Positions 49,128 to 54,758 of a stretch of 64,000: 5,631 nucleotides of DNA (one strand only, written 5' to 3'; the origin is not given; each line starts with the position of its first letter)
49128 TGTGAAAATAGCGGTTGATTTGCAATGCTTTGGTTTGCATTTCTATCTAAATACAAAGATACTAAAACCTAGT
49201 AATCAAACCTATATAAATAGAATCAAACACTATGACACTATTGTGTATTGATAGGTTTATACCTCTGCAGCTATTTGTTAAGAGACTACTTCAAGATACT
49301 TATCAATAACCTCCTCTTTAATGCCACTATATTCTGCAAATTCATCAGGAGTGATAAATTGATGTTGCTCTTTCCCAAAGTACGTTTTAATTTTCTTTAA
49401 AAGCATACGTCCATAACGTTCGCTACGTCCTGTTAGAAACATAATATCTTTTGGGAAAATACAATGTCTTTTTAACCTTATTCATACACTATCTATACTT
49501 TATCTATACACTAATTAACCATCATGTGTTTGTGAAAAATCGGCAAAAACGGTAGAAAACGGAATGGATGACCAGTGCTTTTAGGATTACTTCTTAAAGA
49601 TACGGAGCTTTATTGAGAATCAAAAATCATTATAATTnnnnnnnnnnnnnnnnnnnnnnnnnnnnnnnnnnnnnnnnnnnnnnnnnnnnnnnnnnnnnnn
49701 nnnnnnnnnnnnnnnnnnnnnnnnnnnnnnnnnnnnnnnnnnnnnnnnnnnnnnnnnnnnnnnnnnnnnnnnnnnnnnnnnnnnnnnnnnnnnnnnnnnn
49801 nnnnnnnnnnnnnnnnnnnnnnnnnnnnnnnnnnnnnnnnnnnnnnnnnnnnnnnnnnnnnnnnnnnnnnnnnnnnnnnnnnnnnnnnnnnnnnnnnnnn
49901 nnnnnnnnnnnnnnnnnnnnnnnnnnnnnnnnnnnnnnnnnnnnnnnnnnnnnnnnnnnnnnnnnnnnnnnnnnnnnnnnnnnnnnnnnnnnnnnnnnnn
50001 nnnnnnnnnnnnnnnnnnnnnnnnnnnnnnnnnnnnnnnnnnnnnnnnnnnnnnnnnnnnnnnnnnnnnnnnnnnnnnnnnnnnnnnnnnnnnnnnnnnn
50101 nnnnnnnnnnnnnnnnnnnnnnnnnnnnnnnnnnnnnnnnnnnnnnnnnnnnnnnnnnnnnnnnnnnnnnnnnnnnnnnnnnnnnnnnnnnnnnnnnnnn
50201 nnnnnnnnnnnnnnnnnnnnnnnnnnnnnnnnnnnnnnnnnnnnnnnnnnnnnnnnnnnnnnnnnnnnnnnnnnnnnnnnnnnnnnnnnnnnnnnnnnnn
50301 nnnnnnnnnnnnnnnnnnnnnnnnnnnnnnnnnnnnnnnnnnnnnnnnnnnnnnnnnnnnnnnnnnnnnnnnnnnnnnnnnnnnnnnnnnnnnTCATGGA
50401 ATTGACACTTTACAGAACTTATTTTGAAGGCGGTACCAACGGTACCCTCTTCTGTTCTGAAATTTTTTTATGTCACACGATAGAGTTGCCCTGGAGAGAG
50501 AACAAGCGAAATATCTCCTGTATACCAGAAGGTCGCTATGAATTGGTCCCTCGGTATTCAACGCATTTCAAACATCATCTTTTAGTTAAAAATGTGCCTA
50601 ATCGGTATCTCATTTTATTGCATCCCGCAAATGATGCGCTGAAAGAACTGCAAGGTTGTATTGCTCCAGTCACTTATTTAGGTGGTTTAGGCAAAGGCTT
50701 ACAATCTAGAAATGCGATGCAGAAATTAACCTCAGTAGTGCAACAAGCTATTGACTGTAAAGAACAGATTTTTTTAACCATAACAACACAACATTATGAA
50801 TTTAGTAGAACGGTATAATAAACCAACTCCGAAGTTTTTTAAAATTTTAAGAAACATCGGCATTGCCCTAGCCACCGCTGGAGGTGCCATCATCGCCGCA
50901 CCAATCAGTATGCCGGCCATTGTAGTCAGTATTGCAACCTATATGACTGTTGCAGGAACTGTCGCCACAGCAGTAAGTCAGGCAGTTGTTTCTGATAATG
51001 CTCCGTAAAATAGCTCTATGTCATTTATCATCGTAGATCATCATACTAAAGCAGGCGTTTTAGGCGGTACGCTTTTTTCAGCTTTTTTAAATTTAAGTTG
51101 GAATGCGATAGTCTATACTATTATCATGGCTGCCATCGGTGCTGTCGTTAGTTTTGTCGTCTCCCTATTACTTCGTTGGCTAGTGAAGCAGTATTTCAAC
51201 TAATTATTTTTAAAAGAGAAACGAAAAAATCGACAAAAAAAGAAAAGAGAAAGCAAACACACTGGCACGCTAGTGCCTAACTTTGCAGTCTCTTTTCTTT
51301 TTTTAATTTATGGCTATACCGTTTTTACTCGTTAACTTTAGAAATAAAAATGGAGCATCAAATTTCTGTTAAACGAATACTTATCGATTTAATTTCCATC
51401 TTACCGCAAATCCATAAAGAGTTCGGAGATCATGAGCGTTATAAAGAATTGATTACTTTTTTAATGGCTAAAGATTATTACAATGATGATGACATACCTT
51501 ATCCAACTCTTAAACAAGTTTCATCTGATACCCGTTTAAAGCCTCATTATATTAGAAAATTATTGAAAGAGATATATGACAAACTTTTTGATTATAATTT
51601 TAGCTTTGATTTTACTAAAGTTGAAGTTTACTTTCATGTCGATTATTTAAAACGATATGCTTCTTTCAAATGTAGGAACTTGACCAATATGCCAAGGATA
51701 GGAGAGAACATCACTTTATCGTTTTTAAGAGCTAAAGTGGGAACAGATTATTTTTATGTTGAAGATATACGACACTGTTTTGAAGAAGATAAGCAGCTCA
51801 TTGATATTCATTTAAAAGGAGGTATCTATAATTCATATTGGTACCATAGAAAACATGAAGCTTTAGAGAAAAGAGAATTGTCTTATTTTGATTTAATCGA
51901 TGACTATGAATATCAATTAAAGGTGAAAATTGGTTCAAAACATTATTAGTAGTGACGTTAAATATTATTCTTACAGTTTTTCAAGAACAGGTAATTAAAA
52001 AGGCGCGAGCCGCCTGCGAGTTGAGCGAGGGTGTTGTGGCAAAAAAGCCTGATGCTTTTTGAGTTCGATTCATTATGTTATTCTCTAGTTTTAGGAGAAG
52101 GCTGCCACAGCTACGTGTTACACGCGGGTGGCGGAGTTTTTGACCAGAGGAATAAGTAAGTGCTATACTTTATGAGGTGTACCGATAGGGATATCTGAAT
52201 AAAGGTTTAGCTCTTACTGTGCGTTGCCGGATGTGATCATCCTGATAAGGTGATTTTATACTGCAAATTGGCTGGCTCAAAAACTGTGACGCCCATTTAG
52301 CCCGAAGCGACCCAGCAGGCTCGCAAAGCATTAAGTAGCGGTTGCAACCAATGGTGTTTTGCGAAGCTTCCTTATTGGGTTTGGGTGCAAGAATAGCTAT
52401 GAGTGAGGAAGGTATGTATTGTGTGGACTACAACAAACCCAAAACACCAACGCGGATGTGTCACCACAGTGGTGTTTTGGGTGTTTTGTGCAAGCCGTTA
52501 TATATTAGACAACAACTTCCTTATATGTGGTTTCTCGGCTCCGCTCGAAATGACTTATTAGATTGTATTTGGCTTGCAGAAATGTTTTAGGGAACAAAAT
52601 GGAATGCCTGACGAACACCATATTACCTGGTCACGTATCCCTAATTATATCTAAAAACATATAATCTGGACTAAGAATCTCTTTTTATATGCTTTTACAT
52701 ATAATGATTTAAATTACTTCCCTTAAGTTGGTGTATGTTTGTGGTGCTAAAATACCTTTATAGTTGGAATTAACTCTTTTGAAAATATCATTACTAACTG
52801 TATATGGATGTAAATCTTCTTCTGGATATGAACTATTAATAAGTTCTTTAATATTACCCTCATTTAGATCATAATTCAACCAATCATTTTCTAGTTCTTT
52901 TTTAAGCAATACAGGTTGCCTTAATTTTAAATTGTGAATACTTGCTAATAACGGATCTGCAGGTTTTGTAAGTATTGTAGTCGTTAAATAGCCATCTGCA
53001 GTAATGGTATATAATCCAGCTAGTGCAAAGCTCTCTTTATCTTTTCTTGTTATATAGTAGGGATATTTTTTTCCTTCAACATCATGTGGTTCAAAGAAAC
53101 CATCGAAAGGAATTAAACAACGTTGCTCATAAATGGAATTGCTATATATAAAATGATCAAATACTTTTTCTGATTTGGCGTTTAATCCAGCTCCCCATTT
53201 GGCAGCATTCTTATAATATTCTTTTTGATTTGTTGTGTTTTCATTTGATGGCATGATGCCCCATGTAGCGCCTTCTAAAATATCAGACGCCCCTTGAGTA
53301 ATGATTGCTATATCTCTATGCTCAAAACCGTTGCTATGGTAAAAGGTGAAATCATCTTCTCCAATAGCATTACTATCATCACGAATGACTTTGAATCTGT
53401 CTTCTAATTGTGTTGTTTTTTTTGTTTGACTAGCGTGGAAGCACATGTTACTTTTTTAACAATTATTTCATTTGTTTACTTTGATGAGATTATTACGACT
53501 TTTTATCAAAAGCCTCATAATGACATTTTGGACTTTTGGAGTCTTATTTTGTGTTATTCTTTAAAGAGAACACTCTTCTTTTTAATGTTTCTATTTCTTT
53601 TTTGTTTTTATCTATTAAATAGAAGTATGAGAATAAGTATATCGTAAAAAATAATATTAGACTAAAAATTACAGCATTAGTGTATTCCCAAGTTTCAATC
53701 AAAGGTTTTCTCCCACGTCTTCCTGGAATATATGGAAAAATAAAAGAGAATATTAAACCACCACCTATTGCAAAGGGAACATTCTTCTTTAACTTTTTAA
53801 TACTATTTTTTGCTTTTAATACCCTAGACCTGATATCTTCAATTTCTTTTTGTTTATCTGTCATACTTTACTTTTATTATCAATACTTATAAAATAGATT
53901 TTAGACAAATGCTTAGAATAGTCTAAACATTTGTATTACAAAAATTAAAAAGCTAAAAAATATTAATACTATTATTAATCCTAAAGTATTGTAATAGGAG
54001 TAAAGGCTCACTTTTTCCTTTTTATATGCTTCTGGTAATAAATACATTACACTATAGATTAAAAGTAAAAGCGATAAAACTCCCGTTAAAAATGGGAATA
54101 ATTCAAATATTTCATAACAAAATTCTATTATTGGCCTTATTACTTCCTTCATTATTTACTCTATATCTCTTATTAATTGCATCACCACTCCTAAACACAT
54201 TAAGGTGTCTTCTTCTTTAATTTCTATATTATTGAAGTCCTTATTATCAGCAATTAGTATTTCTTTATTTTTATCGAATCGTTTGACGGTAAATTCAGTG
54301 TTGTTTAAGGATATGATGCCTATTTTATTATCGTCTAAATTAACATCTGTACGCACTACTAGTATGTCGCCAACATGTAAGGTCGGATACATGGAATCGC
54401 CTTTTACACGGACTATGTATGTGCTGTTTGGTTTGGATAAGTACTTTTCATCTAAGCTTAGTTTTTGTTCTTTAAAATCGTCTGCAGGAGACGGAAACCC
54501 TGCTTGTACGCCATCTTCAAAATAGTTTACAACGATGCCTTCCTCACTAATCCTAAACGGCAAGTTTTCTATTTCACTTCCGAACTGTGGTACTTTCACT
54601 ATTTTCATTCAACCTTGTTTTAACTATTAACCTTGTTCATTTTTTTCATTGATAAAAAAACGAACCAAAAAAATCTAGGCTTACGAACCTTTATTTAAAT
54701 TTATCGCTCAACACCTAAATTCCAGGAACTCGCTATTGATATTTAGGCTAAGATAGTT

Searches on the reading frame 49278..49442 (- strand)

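Call 5: search_protein_families(library=pfam, proteins=[window:49278-49442:-], max_evalue=1)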
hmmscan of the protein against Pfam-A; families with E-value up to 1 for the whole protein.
window:49278-49442:- (54 aa): 2 families
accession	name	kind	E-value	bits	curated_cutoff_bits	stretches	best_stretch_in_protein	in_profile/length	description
PF21984.2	DnaD_N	-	0.063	13.9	27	1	13-50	20-56/101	DnaD N-terminal domain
PF18041.7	MapZ_EC1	-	0.097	13.4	33.1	1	14-45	21-53/129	MapZ extracellular domain 1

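Call 6: search_protein_families(library=ncbifam, proteins=[window:49278-49442:-], max_evalue=1)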
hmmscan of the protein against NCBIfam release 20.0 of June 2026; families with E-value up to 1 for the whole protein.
window:49278-49442:- (54 aa): 2 families
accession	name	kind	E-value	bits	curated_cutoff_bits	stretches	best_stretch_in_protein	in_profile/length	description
TIGR04548.1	DnaD_Mollicutes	hypoth_equivalog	0.026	14.5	100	1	21-52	37-68/178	DnaD family protein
NF000427.2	blaCAU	exception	0.21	10.8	500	1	8-50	215-256/262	CAU/MBL1b family subclass B3 metallo-beta-lactamase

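Call 7: search_protein_families(library=phrogs, proteins=[window:49278-49442:-], max_evalue=1)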
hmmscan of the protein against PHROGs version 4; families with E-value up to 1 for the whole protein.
window:49278-49442:- (54 aa): 1 family
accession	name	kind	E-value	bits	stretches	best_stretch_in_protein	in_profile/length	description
phrog_575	-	integration and excision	0.062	14.4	1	28-50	12-34/71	Cox-like excisionase and repressor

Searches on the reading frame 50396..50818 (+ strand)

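Call 5: search_protein_families(library=pfam, proteins=[window:50396-50818:+], max_evalue=1)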
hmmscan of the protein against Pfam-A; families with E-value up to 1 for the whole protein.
window:50396-50818:+ (140 aa): 1 family
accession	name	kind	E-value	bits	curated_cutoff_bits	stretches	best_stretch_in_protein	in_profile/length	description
PF18925.5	DUF5675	-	7.3e-32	110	26.7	1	5-116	2-113/114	Family of unknown function (DUF5675)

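Call 6: search_protein_families(library=ncbifam, proteins=[window:50396-50818:+], max_evalue=1)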
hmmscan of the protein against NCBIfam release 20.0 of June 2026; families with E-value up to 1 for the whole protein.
window:50396-50818:+ (140 aa): 0 families

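Call 7: search_protein_families(library=phrogs, proteins=[window:50396-50818:+], max_evalue=1)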
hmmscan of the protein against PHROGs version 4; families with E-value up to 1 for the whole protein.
window:50396-50818:+ (140 aa): 1 family
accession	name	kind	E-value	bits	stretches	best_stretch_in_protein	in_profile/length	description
phrog_1501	-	unknown function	3.2e-20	73.5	1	5-119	6-146/159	-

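Call 52: search_protein_families(library=padloc, proteins=[window:50396-50818:+], max_evalue=1)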
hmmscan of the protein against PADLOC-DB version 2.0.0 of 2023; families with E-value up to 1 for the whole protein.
window:50396-50818:+ (140 aa): 1 family
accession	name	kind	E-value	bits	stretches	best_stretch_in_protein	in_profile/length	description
PDLC01987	CARF_m5--CARF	-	0.013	13.6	1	82-137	64-117/195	-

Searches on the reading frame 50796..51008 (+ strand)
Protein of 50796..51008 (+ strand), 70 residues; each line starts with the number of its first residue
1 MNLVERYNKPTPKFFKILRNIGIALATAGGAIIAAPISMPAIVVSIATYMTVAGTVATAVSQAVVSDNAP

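Call 6: search_protein_families(library=ncbifam, proteins=[window:50796-51008:+], max_evalue=1)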
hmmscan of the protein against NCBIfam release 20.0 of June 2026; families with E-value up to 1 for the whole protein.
window:50796-51008:+ (70 aa): 0 families

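Call 7: search_protein_families(library=phrogs, proteins=[window:50796-51008:+], max_evalue=1)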
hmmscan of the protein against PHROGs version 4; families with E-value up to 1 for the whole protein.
window:50796-51008:+ (70 aa): 1 family
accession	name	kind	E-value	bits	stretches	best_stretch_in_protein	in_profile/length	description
phrog_19806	-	unknown function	0.37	11.6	1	47-61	19-33/58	-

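Call 52: search_protein_families(library=padloc, proteins=[window:50796-51008:+], max_evalue=1)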
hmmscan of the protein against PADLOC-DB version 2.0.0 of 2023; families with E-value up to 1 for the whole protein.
window:50796-51008:+ (70 aa): 0 families

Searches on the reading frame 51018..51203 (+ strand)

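Call 6: search_protein_families(library=ncbifam, proteins=[window:51018-51203:+], max_evalue=1)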
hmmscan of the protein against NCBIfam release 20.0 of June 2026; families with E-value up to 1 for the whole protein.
window:51018-51203:+ (61 aa): 0 families

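Call 7: search_protein_families(library=phrogs, proteins=[window:51018-51203:+], max_evalue=1)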
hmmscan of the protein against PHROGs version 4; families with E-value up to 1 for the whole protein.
window:51018-51203:+ (61 aa): 5 families
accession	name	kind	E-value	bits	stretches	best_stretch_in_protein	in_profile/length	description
phrog_8120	-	unknown function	0.0059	17.9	1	31-61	11-41/82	-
phrog_937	-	other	0.061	14.7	1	28-50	87-113/115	hemolysin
phrog_443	-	lysis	0.48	12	1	12-56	28-68/127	holin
phrog_29901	-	unknown function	0.56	11.3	1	26-60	10-41/48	-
phrog_689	-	lysis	0.97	10.7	0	22-51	60-89/91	holin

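Call 52: search_protein_families(library=padloc, proteins=[window:51018-51203:+], max_evalue=1)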
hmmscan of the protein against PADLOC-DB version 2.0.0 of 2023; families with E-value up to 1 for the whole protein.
window:51018-51203:+ (61 aa): 0 families

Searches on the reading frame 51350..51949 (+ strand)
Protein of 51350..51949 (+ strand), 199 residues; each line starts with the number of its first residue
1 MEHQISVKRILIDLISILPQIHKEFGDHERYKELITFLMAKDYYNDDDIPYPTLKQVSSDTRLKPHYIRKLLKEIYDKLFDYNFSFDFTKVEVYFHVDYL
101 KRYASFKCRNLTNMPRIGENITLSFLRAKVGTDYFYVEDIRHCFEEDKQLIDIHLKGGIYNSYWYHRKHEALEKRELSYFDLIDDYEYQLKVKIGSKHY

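Call 6: search_protein_families(library=ncbifam, proteins=[window:51350-51949:+], max_evalue=1)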
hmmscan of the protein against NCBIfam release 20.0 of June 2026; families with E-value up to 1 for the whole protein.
window:51350-51949:+ (199 aa): 1 family
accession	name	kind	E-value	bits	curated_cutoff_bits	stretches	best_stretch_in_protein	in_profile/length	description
NF006272.1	PRK08432.1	equivalog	0.17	11.4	219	1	166-198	178-210/274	flagellar motor switch protein FliY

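Call 7: search_protein_families(library=phrogs, proteins=[window:51350-51949:+], max_evalue=1)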
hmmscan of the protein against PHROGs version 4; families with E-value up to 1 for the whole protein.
window:51350-51949:+ (199 aa): 2 families
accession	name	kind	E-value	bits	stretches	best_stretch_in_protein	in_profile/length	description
phrog_6881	-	unknown function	0.093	14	1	36-80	42-84/109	-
phrog_36516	-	unknown function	0.71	11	0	76-90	4-18/71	-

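Call 52: search_protein_families(library=padloc, proteins=[window:51350-51949:+], max_evalue=1)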
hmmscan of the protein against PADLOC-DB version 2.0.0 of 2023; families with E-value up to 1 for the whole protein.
window:51350-51949:+ (199 aa): 0 families

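Call 79: search_protein_families(library=pfam, proteins=[window:51350-51949:+], max_evalue=0.001)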
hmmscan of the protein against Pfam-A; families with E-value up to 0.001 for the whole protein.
window:51350-51949:+ (199 aa): 0 families

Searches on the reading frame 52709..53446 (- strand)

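Call 79: search_protein_families(library=pfam, proteins=[window:52709-53446:-], max_evalue=0.001)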
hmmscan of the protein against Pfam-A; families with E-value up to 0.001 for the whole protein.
window:52709-53446:- (245 aa): 1 family
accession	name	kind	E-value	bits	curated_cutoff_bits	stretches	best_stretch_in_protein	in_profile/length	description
PF02586.19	SRAP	-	5.2e-37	127.9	27.1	1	1-222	1-212/214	SOS response associated peptidase (SRAP)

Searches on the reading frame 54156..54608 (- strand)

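Call 79: search_protein_families(library=pfam, proteins=[window:54156-54608:-], max_evalue=0.001)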
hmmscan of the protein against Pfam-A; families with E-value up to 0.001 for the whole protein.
window:54156-54608:- (150 aa): 1 family
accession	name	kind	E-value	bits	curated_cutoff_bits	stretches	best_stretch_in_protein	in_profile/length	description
PF00717.28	Peptidase_S24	-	1.6e-25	89.5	23.3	1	33-143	5-116/116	Peptidase S24-like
